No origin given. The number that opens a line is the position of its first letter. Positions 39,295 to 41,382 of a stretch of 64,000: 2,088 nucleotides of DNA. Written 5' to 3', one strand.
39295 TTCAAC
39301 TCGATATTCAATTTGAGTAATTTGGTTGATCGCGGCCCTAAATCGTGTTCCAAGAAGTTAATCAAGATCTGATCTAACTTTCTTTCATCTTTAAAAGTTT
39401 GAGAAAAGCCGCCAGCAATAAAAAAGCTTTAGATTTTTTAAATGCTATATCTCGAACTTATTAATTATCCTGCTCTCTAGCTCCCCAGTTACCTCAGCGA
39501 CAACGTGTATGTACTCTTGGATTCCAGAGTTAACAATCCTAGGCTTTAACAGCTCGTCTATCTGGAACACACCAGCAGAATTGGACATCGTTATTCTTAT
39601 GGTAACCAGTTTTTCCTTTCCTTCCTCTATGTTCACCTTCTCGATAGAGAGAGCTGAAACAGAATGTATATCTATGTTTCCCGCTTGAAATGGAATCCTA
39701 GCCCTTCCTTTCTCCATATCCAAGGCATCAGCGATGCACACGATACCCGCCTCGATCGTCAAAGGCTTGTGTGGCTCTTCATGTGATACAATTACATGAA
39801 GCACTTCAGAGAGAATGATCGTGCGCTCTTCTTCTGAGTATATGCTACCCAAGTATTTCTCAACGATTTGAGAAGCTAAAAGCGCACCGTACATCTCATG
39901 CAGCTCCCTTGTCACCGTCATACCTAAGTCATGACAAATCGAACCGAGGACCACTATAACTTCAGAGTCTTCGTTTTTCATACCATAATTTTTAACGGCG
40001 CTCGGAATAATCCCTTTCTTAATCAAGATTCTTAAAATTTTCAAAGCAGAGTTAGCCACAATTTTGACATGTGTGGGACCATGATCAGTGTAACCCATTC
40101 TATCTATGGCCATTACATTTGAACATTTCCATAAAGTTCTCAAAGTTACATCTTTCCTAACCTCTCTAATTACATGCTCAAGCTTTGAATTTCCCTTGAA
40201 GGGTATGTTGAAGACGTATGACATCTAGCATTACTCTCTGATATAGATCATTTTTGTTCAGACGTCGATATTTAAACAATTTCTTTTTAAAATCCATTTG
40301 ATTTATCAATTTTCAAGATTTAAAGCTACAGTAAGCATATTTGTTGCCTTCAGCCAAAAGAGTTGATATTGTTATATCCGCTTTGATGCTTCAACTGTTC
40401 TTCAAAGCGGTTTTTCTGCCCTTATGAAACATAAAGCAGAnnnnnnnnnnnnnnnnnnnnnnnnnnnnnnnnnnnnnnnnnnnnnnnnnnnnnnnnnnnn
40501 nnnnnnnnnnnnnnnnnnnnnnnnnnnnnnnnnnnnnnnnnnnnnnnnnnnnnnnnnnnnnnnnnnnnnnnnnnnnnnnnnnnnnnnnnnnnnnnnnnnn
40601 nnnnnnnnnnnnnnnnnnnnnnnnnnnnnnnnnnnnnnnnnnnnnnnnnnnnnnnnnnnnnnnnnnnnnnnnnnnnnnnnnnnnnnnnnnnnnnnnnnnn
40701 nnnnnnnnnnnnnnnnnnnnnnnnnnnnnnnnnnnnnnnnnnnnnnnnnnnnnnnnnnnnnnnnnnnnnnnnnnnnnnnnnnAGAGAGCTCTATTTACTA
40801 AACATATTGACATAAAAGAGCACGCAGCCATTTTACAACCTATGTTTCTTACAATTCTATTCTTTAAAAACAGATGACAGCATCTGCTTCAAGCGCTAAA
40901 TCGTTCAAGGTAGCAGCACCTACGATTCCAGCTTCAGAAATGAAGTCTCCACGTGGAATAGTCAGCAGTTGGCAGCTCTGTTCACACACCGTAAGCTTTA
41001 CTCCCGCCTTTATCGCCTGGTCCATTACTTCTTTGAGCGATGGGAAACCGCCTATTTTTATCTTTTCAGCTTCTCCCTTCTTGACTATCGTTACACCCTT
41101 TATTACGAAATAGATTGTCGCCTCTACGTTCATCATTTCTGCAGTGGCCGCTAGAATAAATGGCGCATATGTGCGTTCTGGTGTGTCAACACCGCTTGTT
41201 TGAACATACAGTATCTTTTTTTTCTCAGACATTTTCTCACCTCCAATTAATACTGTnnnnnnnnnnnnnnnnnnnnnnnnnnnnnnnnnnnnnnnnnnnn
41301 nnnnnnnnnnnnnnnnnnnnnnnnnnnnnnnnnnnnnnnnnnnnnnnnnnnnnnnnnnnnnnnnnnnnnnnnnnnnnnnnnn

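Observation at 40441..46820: Sulfur-relay cluster: cysK, cysE, iscS, E1-like, tusA, dsrE-like and a GG-containing small protein, with its own regulator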

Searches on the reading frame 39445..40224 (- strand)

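Call 3: search_protein_families(library=pfam, proteins=[window:39445-40224:-], max_evalue=0.01)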
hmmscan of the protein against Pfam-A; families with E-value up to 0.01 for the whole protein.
window:39445-40224:- (259 aa): 1 family
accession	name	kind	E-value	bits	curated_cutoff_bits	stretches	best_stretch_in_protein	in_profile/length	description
PF01966.28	HD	-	8.6e-09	36.1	22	1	78-170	20-115/116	HD domain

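Call 4: search_protein_families(library=ncbifam, proteins=[window:39445-40224:-], max_evalue=0.01)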
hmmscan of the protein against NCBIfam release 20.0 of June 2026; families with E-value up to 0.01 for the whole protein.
window:39445-40224:- (259 aa): 1 family
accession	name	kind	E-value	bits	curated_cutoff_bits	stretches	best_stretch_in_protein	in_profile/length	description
TIGR03319.1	RNase_Y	equivalog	0.004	15.7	454.35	1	95-176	359-428/514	ribonuclease Y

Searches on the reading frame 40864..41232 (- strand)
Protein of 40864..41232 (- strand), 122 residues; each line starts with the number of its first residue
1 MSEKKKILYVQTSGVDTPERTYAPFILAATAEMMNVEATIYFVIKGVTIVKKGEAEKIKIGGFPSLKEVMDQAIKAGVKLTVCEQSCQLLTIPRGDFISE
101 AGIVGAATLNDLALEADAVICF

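Call 3: search_protein_families(library=pfam, proteins=[window:40864-41232:-], max_evalue=0.01)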
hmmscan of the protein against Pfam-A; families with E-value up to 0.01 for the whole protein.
window:40864-41232:- (122 aa): 2 families
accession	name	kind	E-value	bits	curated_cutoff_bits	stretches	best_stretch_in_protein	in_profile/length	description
PF02635.20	DsrE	-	1.9e-18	67.2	22.7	1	5-122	1-116/116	DsrE/DsrF-like family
PF13686.11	DrsE_2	-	5.4e-17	62.6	25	2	57-117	92-152/156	DsrE/DsrF/DrsH-like family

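Call 4: search_protein_families(library=ncbifam, proteins=[window:40864-41232:-], max_evalue=0.01)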
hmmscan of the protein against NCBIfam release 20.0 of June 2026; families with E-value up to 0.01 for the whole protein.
window:40864-41232:- (122 aa): 1 family
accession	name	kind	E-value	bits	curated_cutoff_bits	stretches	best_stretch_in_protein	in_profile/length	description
NF047629.1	SulfCarrDsrE2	equivalog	1.2e-12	48.3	210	2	56-120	93-157/159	sulfur carrier protein DsrE2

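Call 27: search_solved_structures(query=window:40864-41232:-, max_evalue=0.01)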
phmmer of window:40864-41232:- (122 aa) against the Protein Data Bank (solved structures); distinct sequences matched with E-value up to 0.01: 1.
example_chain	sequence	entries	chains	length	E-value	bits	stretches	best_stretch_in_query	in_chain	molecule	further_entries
3mc3_A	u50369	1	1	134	1e-18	70.9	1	3-122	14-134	DsrE/DsrF-like family protein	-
